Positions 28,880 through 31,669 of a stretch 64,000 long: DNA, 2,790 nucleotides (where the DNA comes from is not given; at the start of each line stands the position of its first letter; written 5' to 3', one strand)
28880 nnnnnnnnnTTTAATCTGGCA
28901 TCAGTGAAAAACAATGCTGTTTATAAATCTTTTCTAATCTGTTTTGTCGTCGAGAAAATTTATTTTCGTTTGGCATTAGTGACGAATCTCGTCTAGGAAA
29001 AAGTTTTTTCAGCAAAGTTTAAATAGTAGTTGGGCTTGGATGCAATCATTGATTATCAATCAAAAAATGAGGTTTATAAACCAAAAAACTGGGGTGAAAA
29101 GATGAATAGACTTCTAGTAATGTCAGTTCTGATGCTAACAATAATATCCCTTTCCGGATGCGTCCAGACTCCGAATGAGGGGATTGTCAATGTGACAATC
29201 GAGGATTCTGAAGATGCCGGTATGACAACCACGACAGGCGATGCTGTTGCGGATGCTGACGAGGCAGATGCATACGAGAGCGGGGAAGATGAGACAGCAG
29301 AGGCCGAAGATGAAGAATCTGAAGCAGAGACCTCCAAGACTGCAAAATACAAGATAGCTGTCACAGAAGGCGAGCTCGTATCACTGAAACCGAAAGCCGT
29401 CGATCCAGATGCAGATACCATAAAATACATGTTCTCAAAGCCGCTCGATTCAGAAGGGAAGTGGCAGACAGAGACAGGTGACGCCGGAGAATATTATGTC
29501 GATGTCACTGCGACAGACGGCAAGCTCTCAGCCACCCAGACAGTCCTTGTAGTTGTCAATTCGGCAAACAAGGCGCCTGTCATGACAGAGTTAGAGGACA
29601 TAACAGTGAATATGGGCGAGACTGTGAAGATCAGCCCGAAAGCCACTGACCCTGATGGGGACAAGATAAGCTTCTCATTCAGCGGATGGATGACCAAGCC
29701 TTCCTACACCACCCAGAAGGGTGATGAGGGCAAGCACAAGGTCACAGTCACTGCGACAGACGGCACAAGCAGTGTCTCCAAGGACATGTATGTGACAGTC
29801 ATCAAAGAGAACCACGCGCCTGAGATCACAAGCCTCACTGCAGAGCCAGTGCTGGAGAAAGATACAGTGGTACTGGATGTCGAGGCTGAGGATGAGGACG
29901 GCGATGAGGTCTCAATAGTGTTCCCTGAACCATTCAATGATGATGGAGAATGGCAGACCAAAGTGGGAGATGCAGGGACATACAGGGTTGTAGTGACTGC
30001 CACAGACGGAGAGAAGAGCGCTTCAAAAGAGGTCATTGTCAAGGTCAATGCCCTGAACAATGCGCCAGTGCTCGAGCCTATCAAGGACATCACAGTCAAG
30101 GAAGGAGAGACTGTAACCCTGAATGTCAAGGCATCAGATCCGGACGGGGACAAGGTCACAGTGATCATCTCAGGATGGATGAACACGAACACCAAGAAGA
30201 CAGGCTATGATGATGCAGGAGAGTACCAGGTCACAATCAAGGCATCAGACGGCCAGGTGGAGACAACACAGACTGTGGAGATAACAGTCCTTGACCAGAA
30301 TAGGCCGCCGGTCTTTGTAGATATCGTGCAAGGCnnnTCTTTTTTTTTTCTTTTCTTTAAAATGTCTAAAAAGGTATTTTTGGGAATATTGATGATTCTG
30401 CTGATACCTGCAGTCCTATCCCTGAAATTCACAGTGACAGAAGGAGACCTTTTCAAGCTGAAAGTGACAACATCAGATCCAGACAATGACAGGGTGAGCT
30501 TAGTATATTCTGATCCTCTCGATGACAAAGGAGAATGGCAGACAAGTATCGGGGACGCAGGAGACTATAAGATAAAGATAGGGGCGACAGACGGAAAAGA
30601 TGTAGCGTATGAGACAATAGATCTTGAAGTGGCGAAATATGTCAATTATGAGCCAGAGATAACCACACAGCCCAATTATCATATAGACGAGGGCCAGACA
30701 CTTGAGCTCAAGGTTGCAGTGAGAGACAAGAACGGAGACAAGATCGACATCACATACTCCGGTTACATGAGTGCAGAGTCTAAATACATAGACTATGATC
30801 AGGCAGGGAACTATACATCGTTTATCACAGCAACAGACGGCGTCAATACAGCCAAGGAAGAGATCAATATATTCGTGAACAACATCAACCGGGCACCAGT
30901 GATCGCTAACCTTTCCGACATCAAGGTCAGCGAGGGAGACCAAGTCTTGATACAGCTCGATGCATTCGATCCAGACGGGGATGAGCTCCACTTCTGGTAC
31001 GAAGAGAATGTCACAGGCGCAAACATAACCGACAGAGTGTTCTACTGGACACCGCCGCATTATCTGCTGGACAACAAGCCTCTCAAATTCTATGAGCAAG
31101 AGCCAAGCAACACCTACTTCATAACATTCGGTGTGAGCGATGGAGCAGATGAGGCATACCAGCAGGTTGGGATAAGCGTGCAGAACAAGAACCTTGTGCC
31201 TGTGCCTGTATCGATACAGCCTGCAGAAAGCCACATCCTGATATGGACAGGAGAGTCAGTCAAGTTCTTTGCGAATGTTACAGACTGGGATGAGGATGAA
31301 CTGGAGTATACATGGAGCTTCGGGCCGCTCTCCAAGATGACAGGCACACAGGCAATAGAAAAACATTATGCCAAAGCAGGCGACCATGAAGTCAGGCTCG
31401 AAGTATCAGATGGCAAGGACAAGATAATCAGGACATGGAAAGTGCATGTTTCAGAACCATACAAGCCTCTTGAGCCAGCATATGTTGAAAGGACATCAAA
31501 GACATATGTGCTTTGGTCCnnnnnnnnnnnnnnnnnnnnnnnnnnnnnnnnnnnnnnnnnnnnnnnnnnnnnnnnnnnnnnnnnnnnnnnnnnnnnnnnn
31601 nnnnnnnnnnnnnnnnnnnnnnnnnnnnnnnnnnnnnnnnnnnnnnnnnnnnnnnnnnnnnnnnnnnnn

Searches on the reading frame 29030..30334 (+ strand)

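Call 12: search_protein_families(library=ncbifam, proteins=[window:29030-30334:+], max_evalue=0.00001)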
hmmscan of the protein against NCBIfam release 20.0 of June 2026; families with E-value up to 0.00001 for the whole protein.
window:29030-30334:+ (435 aa): 4 families
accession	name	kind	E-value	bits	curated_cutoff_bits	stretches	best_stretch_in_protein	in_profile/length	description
NF038112.1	myxo_dep_M36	subfamily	6.9e-26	89.8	1500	2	239-424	1357-1551/1604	myxosortase-dependent M36 family metallopeptidase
NF058595.1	invert_tail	domain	2.5e-11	43.9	37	0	151-177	87-113/113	lipo-invert putative C-terminal anchoring domain-containing protein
NF038111.1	rhom_dep_M36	equivalog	4.7e-10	37.5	1700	0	343-422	1184-1262/1315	rhombosortase-dependent M36 family metallopeptidase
NF033932.1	LapB_rpt_80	domain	4.2e-06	26.9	45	0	316-363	1-49/83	LapB repeat-containing protein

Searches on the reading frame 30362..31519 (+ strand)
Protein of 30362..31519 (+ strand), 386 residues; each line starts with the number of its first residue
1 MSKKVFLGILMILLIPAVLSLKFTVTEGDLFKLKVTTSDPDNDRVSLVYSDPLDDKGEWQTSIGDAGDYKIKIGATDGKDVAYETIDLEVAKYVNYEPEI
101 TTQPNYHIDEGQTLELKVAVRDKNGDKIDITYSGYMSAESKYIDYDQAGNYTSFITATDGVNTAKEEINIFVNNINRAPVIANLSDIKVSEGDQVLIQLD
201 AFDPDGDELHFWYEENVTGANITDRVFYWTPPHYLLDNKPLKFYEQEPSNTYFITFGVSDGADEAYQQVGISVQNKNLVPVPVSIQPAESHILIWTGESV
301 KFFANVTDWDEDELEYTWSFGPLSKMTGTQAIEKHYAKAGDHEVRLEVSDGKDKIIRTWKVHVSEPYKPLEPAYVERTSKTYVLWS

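Call 12: search_protein_families(library=ncbifam, proteins=[window:30362-31519:+], max_evalue=0.00001)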
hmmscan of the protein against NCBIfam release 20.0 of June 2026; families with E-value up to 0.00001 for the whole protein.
window:30362-31519:+ (386 aa): 2 families
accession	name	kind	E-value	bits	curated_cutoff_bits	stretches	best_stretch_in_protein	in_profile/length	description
NF038112.1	myxo_dep_M36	subfamily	1.3e-17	62.3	1500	1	74-338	1265-1532/1604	myxosortase-dependent M36 family metallopeptidase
NF038111.1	rhom_dep_M36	equivalog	7.3e-12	43.5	1700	0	176-282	1184-1284/1315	rhombosortase-dependent M36 family metallopeptidase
